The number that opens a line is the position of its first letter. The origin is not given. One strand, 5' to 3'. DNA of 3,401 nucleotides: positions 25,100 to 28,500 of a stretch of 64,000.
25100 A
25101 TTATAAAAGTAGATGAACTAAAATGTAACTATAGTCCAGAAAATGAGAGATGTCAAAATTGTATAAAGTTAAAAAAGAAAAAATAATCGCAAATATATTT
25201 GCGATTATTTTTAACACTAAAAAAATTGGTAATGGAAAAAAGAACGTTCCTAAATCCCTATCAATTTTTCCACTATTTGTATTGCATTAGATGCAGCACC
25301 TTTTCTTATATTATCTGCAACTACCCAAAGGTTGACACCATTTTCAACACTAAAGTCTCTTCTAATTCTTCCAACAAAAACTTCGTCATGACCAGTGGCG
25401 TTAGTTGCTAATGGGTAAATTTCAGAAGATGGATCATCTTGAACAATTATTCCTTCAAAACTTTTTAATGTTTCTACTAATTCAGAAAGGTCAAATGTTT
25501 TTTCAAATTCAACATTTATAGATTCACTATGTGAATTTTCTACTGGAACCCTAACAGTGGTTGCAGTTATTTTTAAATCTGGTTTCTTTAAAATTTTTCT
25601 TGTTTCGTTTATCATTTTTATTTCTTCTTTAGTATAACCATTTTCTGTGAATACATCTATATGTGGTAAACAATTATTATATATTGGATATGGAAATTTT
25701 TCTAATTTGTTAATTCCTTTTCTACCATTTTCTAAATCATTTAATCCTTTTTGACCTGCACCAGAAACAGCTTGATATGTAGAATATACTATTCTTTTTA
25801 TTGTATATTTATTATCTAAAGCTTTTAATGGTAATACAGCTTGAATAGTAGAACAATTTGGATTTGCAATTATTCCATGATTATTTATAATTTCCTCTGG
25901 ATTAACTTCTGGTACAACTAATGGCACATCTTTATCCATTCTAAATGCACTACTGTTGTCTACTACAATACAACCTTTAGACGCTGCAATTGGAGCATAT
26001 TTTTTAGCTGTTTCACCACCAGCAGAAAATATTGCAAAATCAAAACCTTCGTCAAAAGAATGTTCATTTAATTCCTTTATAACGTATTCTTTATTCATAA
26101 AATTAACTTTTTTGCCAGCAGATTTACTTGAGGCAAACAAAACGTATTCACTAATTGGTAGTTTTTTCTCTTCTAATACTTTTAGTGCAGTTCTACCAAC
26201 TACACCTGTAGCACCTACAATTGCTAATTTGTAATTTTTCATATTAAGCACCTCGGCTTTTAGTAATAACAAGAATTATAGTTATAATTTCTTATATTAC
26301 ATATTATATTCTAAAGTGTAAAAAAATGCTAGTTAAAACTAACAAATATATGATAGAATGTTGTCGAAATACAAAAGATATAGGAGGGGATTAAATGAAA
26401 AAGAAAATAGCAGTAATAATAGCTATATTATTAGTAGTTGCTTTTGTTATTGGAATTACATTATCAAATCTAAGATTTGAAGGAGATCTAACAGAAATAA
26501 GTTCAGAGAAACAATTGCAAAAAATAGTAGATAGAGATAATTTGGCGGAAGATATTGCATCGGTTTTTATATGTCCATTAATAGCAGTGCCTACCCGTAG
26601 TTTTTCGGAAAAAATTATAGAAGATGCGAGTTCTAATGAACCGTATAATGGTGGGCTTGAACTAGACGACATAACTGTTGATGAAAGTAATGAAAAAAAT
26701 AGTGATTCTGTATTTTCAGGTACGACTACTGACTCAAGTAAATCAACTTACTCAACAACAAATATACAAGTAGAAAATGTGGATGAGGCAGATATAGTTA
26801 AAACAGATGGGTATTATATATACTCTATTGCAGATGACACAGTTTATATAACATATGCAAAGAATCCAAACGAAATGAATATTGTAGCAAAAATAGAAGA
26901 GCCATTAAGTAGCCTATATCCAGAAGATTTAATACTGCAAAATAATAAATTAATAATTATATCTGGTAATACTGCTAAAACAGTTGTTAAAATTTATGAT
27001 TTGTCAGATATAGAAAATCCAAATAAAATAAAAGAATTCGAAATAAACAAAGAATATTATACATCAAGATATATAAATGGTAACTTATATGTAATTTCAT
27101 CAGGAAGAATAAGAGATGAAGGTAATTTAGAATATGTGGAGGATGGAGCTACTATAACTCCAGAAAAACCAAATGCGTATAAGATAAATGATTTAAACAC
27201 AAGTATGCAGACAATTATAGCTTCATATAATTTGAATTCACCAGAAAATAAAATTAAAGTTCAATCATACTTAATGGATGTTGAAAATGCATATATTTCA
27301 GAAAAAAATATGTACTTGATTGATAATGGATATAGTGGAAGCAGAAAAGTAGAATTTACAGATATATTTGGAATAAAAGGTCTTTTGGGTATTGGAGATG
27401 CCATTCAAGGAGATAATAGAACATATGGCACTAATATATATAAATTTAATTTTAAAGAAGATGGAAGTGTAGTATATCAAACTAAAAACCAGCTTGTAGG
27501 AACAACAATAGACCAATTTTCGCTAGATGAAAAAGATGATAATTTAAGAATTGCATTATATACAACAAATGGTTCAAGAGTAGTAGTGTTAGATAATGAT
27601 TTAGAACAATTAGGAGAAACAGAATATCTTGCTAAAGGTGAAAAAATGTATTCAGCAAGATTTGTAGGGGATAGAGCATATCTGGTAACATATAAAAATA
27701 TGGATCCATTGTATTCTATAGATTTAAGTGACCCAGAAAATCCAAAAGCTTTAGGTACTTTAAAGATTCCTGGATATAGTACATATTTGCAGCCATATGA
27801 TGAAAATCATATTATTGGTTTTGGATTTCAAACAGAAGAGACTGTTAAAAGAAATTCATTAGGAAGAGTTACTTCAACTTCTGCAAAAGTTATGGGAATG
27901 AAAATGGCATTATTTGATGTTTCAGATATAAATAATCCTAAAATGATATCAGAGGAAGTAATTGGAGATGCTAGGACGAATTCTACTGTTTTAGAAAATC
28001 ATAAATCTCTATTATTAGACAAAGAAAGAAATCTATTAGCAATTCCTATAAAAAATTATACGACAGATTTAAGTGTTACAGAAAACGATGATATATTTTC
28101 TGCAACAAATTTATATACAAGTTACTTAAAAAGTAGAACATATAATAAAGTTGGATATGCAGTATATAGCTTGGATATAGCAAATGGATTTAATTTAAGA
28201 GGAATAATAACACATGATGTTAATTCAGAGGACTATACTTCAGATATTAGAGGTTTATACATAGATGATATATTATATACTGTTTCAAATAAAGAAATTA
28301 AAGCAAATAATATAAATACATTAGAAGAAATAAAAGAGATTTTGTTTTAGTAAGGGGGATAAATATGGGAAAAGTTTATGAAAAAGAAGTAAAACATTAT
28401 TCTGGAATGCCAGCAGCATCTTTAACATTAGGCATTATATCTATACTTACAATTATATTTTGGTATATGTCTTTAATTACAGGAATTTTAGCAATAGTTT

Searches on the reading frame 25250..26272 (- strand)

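Call 20: search_protein_families(library=pfam, proteins=[window:25250-26272:-], max_evalue=0.01)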
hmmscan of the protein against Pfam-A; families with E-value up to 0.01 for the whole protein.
window:25250-26272:- (340 aa): 3 families
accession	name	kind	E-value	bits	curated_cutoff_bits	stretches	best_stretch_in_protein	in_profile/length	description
PF02774.23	Semialdhyde_dhC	-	5.7e-45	154.1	26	1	149-324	1-184/184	Semialdehyde dehydrogenase, dimerisation domain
PF01118.30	Semialdhyde_dh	-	2e-34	119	26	1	15-129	1-119/121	Semialdehyde dehydrogenase, NAD binding domain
PF02800.25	Gp_dh_C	-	0.0054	16.8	24.4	0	225-271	62-108/158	Glyceraldehyde 3-phosphate dehydrogenase, C-terminal domain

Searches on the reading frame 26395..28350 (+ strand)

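Call 20: search_protein_families(library=pfam, proteins=[window:26395-28350:+], max_evalue=0.01)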
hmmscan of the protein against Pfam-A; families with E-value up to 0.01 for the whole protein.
window:26395-28350:+ (651 aa): 1 family
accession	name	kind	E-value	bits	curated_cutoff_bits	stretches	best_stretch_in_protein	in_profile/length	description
PF09826.15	Beta_propel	-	9.2e-136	454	22.4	1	119-643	1-495/495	Beta propeller domain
